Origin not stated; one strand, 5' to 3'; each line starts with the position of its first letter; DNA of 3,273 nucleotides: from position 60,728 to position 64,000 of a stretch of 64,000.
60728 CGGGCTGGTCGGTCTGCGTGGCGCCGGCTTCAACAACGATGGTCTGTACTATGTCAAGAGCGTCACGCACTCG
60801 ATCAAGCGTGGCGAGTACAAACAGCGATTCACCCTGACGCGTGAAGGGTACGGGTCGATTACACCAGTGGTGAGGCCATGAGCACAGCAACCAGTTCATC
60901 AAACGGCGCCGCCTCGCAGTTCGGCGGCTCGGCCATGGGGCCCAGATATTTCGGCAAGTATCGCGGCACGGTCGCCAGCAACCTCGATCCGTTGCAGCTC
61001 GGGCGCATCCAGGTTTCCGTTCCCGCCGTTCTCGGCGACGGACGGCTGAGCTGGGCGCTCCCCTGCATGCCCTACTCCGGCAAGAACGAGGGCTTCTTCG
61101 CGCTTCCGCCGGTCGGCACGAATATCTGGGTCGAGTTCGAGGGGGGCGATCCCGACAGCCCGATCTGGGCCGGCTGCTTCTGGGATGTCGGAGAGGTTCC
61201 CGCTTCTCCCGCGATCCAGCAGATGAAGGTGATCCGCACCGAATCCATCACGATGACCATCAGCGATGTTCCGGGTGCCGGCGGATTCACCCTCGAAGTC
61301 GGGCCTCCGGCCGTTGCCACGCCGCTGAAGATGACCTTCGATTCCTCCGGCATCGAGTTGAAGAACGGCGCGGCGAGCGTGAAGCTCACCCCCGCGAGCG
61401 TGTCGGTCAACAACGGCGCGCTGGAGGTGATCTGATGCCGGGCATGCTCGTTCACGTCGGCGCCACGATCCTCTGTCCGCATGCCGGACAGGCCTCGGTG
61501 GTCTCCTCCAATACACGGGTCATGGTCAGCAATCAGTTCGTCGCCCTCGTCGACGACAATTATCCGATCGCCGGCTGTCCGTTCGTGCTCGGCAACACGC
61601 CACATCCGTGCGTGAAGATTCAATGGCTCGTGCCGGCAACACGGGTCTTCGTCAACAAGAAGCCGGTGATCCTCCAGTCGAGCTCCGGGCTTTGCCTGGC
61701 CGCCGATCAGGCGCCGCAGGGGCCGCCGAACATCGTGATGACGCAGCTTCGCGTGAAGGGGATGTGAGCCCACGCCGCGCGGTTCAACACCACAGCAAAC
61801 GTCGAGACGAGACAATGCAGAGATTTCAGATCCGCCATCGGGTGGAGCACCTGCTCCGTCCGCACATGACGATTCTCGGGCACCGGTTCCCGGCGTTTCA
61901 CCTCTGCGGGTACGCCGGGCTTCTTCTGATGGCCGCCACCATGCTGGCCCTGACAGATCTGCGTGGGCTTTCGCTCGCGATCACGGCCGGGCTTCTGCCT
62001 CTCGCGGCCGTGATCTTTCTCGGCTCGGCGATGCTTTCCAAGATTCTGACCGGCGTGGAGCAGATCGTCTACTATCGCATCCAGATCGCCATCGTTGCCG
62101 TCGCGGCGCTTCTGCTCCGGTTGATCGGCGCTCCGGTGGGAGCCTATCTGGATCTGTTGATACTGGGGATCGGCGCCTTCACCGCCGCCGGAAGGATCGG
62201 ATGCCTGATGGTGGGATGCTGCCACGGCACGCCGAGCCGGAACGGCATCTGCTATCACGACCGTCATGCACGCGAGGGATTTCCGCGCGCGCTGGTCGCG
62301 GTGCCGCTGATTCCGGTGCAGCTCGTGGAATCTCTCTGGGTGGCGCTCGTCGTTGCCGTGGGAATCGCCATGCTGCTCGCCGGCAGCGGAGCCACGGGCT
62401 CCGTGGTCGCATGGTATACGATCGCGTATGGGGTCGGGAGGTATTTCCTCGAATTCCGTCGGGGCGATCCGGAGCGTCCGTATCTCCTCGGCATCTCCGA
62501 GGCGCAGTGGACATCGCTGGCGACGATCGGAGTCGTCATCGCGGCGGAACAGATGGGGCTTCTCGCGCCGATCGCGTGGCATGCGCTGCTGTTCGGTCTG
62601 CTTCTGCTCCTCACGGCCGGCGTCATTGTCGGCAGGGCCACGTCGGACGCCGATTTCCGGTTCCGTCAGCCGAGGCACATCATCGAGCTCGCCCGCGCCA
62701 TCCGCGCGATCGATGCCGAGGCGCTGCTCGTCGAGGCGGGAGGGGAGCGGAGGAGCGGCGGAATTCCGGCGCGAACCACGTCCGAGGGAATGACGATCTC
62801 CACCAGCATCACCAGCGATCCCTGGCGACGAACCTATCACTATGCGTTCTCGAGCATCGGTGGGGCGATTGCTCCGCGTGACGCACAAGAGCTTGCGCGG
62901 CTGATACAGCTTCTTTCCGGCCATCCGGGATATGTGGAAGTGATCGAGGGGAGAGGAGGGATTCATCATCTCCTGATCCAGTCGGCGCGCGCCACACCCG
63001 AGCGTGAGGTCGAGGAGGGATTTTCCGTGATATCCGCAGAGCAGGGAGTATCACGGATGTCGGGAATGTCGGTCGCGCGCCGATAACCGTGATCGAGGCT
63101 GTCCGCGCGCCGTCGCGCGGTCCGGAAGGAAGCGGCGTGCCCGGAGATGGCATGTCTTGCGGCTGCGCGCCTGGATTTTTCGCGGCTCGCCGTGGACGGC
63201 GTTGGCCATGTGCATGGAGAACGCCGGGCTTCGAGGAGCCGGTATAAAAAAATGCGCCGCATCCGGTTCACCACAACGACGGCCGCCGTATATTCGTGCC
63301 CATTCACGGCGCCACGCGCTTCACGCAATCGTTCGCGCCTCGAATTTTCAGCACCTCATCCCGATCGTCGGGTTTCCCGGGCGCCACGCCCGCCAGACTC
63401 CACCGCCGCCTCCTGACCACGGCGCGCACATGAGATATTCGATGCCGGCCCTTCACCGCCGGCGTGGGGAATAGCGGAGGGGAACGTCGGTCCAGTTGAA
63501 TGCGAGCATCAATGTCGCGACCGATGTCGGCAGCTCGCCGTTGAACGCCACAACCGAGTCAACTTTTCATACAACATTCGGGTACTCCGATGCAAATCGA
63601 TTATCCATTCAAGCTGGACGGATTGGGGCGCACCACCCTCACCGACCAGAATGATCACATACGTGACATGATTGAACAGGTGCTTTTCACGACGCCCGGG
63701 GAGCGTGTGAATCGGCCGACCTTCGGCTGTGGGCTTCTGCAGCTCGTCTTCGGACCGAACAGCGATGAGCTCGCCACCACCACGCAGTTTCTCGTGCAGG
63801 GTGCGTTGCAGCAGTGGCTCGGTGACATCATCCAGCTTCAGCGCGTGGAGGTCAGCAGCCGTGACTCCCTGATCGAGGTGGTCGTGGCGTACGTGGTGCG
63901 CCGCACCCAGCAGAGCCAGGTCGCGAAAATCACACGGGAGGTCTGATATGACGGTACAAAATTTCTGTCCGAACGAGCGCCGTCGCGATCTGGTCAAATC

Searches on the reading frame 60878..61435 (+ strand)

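Call 9: search_protein_families(library=pfam, proteins=[window:60878-61435:+], max_evalue=0.01)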
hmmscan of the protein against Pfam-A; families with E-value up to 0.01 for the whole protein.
window:60878-61435:+ (185 aa): 1 family
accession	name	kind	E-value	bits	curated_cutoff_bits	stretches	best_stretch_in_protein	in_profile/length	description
PF04717.18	Phage_base_V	-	2.4e-21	76.3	23.8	1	28-102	1-75/75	Type VI secretion system/phage-baseplate injector OB domain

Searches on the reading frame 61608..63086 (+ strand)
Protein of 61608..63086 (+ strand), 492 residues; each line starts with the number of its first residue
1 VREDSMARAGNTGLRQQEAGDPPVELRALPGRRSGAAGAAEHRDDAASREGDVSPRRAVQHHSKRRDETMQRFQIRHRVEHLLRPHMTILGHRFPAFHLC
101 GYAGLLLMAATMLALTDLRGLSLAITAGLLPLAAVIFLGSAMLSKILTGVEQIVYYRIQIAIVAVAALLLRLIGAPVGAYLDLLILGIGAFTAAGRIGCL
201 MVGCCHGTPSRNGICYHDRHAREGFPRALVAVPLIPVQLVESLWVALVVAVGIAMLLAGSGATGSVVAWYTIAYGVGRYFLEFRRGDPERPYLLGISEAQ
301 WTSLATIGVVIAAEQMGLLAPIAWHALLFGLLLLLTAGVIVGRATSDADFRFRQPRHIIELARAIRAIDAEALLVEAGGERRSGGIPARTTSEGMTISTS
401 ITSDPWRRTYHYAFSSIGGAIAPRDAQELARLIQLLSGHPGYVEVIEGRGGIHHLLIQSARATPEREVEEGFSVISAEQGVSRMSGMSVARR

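Call 10: search_protein_families(library=pfam, proteins=[window:61608-63086:+], max_evalue=0.01)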
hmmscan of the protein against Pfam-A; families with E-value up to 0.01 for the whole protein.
window:61608-63086:+ (492 aa): 1 family
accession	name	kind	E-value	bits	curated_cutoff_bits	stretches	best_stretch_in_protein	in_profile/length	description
PF01790.23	LGT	-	2.7e-19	69.9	24.9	1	160-311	91-235/240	Prolipoprotein diacylglyceryl transferase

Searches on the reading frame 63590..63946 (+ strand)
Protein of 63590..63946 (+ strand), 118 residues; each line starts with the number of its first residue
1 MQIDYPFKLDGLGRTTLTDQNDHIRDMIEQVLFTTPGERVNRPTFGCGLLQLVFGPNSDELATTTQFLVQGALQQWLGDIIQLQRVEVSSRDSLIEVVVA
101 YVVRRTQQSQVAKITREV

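Call 10: search_protein_families(library=pfam, proteins=[window:63590-63946:+], max_evalue=0.01)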
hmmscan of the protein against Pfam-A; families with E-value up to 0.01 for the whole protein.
window:63590-63946:+ (118 aa): 1 family
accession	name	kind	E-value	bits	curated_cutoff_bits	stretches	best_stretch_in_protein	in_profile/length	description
PF04965.19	GPW_gp25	-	3.3e-17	62.5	27.2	1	20-107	3-95/96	Baseplate wedge protein gp25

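Call 38: find_encoding_contigs(protein=window:63590-63946:+, flank=10000, max_places=3)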
Protein window:63590-63946:+ (118 aa): 16 contigs read that carry it; 3 places shown.
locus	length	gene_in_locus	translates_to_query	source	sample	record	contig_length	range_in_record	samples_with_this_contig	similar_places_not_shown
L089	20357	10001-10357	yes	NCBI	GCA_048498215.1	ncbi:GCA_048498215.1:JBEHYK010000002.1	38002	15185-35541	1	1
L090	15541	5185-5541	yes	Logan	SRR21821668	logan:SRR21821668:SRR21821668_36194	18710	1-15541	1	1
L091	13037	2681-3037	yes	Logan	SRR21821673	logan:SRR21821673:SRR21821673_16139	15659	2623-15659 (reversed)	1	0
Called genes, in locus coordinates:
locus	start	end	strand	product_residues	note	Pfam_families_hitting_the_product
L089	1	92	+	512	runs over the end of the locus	-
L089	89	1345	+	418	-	PF14065:Pvc16_N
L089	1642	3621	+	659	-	PF22977:WHD, PF00004:AAA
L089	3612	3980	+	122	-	-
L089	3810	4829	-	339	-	-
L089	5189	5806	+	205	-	PF19266:CIS_tube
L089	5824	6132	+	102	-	-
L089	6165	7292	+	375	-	-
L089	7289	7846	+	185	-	PF04717:Phage_base_V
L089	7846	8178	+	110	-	-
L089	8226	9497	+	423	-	PF01790:LGT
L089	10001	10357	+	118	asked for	PF04965:GPW_gp25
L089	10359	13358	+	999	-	-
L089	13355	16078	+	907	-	-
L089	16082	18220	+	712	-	-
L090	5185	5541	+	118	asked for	PF04965:GPW_gp25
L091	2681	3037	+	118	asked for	PF04965:GPW_gp25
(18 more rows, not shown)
